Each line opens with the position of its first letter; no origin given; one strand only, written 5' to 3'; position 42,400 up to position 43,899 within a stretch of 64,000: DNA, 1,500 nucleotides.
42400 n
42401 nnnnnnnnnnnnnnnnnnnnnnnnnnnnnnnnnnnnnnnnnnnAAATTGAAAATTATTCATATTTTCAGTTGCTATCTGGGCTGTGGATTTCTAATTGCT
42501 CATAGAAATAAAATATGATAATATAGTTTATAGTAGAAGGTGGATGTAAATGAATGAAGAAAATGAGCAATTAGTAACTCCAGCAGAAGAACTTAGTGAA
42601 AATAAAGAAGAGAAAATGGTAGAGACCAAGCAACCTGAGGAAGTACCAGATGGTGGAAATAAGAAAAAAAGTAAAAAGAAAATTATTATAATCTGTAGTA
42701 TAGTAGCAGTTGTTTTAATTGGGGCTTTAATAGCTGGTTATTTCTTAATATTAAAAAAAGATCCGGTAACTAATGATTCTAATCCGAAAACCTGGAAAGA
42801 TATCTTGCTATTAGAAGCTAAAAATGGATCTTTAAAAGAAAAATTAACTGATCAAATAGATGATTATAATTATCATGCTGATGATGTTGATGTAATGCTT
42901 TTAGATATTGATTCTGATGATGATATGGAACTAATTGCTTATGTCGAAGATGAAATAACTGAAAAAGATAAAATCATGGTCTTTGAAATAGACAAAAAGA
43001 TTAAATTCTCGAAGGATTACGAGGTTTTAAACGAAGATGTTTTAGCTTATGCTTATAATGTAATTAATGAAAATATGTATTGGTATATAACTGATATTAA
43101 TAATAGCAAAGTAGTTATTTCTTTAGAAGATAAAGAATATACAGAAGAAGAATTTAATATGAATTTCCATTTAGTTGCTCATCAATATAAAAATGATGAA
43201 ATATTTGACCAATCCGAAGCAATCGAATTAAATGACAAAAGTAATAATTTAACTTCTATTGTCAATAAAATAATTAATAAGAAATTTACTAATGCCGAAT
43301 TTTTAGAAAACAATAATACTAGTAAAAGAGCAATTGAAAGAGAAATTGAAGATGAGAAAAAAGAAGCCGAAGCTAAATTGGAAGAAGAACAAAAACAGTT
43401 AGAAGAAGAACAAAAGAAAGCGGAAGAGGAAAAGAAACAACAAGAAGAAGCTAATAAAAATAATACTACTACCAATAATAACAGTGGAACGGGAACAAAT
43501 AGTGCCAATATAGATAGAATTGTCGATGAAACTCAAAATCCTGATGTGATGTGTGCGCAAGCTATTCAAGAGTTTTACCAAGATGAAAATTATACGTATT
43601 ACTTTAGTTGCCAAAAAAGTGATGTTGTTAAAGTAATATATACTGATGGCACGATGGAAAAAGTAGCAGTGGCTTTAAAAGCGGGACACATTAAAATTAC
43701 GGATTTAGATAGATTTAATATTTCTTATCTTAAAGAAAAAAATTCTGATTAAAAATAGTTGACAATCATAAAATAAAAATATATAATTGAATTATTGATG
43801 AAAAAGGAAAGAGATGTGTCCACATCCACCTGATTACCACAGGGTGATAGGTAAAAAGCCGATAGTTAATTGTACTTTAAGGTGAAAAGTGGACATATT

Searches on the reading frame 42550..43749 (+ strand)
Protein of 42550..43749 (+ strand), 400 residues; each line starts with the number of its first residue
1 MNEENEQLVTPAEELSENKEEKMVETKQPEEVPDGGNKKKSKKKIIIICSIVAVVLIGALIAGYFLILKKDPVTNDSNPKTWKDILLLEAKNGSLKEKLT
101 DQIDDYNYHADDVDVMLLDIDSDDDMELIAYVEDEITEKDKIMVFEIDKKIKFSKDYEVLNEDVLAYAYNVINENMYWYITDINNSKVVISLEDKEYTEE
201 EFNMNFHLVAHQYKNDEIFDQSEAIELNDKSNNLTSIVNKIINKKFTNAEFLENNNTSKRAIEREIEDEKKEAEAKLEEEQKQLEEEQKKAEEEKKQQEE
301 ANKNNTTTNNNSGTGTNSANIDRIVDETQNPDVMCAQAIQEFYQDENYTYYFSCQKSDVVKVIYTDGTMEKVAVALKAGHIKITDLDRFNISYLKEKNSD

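Call 72: search_protein_families(library=pfam, proteins=[window:42550-43749:+], max_evalue=0.001)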
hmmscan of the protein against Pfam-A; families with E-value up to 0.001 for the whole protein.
window:42550-43749:+ (400 aa): 0 families

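Call 73: search_protein_families(library=ncbifam, proteins=[window:42550-43749:+], max_evalue=0.001)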
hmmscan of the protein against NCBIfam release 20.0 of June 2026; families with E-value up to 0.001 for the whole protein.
window:42550-43749:+ (400 aa): 1 family
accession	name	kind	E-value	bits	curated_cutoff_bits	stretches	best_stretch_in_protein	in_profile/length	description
NF004285.1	PRK05696.1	equivalog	2.9e-05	23.9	179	1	34-78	11-53/171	flagellar basal body-associated protein FliL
